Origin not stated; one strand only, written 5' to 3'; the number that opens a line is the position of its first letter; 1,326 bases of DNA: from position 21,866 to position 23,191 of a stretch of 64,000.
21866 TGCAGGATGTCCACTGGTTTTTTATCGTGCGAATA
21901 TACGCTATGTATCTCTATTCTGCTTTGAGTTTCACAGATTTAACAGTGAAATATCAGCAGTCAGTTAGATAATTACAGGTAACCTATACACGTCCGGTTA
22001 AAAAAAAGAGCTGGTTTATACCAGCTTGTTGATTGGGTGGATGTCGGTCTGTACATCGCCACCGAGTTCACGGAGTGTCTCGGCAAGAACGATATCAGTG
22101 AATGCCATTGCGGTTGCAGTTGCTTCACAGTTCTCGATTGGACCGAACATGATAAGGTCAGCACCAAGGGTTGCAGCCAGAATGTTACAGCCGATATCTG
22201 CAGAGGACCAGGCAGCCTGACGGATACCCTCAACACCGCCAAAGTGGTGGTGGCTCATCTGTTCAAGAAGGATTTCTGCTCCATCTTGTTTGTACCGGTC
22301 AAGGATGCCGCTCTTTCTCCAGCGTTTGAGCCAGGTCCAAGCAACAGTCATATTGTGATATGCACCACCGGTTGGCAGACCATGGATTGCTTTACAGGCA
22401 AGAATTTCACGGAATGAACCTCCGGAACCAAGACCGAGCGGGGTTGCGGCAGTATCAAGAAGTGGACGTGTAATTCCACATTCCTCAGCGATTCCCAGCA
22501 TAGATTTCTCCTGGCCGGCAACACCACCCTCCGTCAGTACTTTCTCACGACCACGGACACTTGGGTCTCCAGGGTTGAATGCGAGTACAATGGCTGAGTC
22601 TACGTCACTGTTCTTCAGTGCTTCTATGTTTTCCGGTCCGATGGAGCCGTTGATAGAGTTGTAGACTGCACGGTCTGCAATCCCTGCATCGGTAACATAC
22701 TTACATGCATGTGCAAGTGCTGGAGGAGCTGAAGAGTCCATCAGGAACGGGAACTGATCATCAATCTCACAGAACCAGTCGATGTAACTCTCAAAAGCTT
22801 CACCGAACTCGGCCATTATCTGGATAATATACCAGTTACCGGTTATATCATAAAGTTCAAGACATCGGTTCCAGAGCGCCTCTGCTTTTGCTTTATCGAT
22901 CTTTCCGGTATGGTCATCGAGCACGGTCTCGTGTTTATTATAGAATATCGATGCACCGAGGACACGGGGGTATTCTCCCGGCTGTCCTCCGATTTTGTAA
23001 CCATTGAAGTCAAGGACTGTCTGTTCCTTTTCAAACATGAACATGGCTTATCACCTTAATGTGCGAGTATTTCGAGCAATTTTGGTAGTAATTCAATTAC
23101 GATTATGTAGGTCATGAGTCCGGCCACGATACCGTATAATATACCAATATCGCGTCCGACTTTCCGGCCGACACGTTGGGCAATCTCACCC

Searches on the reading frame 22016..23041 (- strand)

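Call 70: search_protein_families(library=pfam, proteins=[window:22016-23041:-], max_evalue=0.00001)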
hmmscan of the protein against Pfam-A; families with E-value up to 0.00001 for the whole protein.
window:22016-23041:- (341 aa): 1 family
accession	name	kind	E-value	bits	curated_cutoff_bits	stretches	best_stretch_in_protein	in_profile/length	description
PF02007.24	MtrH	-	2.1e-96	323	22.8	1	5-328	1-296/299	Tetrahydromethanopterin S-methyltransferase MtrH subunit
